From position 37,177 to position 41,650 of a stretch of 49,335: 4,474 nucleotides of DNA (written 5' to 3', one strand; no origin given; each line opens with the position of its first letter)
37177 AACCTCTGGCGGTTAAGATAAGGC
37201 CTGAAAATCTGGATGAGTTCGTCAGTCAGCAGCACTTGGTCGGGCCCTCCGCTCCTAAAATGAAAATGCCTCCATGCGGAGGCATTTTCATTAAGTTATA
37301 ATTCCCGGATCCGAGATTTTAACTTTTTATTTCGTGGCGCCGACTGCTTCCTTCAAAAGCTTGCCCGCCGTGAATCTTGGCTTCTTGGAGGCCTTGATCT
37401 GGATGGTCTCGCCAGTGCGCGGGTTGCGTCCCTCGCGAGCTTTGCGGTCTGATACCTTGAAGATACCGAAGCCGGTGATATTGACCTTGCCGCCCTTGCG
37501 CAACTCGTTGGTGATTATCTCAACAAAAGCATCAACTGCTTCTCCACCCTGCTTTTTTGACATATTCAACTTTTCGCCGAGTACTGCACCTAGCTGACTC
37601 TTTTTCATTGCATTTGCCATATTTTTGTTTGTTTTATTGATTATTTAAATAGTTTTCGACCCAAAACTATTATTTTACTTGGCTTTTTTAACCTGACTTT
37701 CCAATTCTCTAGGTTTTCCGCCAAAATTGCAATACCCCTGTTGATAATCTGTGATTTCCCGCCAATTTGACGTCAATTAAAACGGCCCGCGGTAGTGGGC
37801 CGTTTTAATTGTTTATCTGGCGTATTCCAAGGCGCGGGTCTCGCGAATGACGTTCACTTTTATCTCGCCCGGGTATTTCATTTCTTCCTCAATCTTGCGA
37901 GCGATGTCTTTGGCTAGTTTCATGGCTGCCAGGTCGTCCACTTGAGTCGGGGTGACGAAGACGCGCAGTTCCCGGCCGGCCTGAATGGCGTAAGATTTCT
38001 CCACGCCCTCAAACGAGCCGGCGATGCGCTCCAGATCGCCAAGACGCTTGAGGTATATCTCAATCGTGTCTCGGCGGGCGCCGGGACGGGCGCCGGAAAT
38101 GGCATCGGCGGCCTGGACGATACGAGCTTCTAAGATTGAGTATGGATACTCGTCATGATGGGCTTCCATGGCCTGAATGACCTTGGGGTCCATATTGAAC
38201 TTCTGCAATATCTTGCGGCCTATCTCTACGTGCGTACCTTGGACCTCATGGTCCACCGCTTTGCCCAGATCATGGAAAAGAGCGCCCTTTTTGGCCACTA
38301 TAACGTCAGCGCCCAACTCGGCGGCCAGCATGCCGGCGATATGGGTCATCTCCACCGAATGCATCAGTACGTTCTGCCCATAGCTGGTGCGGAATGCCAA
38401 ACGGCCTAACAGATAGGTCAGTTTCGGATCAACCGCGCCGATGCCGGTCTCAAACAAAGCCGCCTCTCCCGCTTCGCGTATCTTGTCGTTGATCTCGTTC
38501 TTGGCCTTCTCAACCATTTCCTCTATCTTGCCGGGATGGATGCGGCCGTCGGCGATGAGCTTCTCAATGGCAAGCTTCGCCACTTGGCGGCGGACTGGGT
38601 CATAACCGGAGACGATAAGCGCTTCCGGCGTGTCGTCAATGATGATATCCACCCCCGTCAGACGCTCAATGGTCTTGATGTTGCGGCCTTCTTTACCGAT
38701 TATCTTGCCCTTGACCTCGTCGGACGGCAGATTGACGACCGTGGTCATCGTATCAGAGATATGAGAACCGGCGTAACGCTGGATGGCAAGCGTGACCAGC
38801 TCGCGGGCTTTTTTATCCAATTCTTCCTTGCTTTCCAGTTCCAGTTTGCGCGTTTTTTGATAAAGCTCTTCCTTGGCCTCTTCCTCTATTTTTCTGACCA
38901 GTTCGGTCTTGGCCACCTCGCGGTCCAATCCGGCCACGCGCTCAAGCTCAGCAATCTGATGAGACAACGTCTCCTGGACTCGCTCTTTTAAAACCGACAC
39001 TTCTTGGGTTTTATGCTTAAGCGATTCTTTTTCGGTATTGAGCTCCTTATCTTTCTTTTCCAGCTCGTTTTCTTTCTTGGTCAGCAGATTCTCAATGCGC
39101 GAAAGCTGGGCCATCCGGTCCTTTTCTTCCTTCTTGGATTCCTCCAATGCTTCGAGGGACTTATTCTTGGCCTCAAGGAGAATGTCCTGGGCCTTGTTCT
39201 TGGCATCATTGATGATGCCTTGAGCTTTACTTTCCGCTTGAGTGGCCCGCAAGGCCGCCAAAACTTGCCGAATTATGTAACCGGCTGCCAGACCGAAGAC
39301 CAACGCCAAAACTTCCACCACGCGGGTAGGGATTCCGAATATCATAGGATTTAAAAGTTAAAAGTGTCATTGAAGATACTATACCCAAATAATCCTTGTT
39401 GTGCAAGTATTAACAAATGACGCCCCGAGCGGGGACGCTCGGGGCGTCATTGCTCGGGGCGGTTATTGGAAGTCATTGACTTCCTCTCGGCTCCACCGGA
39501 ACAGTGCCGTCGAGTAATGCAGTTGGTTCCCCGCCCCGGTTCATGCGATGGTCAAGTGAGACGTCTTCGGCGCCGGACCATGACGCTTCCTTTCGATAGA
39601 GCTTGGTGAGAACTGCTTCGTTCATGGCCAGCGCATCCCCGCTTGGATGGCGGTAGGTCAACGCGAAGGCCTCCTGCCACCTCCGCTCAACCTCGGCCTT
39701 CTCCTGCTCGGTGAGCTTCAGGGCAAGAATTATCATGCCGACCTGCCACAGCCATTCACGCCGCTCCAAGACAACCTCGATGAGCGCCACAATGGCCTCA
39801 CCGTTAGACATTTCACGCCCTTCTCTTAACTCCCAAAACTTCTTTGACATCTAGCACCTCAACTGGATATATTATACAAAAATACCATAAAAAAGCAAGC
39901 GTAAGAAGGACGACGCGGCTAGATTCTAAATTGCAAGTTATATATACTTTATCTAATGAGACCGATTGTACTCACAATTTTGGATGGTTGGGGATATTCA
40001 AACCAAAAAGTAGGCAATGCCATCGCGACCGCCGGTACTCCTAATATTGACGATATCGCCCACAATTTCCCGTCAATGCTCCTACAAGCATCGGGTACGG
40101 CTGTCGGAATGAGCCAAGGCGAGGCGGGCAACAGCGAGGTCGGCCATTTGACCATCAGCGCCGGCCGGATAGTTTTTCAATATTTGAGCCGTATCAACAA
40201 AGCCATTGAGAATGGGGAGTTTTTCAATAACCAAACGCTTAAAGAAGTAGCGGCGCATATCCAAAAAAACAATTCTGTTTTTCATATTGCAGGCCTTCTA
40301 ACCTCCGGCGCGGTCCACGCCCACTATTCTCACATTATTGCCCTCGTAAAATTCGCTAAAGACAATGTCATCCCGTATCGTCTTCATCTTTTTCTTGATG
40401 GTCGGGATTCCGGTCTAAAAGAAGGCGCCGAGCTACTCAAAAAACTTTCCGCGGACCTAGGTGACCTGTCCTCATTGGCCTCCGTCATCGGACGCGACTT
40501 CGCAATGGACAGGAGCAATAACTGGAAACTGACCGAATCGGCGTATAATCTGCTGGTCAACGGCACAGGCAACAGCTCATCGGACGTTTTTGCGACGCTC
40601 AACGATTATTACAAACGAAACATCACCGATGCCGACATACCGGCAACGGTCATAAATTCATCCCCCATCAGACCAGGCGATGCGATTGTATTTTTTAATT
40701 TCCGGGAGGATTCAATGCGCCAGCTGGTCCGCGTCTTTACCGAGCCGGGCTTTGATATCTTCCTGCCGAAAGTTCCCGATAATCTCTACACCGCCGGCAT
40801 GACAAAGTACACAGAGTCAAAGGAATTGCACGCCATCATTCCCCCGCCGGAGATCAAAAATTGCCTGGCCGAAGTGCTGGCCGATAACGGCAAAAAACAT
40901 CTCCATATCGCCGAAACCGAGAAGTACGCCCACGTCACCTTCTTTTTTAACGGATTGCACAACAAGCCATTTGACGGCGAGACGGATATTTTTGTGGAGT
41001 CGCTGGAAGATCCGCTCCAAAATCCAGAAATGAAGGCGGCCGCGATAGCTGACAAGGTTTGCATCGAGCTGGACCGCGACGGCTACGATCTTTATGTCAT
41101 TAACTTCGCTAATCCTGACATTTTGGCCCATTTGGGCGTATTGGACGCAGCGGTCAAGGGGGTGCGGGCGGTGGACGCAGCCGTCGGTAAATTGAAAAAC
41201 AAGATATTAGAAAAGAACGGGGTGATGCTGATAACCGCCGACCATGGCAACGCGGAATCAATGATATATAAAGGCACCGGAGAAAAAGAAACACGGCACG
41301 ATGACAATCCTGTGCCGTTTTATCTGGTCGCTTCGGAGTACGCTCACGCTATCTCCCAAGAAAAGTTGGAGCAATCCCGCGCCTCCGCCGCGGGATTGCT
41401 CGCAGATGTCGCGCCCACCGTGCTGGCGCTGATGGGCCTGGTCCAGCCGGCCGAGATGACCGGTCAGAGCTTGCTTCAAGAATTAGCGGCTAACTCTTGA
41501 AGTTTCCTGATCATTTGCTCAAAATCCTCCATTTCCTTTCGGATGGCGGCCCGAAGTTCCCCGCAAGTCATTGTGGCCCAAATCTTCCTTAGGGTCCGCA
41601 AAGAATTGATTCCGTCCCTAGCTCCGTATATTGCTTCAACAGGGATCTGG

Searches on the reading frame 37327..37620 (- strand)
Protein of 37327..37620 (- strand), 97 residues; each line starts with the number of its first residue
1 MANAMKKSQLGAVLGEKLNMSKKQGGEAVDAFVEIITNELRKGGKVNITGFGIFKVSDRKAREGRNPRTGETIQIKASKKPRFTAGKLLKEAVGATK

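Call 82: search_protein_families(library=pfam, proteins=[window:37327-37620:-], max_evalue=0.001)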
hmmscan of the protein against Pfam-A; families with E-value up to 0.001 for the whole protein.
window:37327-37620:- (97 aa): 1 family
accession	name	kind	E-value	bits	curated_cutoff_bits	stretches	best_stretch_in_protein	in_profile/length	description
PF00216.26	Bac_DNA_binding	-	1.5e-31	108.9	22.4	1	5-93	1-89/90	Bacterial DNA-binding protein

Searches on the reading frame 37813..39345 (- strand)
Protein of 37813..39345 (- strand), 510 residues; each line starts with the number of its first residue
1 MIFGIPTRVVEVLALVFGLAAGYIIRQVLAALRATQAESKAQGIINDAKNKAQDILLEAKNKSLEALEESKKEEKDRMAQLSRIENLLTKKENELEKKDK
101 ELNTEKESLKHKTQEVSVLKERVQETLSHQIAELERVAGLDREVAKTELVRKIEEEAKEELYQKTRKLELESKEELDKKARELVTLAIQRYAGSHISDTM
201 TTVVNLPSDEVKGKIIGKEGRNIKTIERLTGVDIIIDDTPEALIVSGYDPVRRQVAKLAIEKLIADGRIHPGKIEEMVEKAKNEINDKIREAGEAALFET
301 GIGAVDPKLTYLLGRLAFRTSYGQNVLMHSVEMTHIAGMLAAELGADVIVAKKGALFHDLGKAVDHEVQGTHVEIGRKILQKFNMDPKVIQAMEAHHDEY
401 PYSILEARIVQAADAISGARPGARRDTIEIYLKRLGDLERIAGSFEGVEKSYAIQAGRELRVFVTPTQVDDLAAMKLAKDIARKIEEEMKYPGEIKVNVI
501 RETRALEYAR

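Call 83: search_protein_families(library=pfam, proteins=[window:37813-39345:-], max_evalue=0.001)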
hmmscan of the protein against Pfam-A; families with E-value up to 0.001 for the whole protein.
window:37813-39345:- (510 aa): 4 families
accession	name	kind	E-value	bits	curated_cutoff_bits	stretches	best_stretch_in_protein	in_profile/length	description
PF12072.13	RNase_Y_N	-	7.5e-32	110.8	32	1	9-195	4-201/201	RNase Y N-terminal region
PF01966.28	HD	-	7.1e-18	65.4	22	1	327-417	2-114/116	HD domain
PF00013.35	KH_1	-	6.7e-09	35.8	21.5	1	203-261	3-65/66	KH domain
PF08668.18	HDOD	-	0.00043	20.3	22.9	0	367-398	164-195/196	HDOD domain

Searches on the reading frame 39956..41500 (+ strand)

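Call 83: search_protein_families(library=pfam, proteins=[window:39956-41500:+], max_evalue=0.001)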
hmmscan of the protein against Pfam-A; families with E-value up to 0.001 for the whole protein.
window:39956-41500:+ (514 aa): 3 families
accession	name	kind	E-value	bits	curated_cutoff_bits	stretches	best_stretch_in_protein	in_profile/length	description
PF01676.23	Metalloenzyme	-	3.4e-62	210.6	24.3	1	3-495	2-250/252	Metalloenzyme superfamily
PF06415.18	iPGM_N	-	6.2e-57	193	27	1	80-286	1-216/217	BPG-independent PGAM N-terminus (iPGM_N)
PF00884.28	Sulfatase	-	3.9e-07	30.1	25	1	276-494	128-300/301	Sulfatase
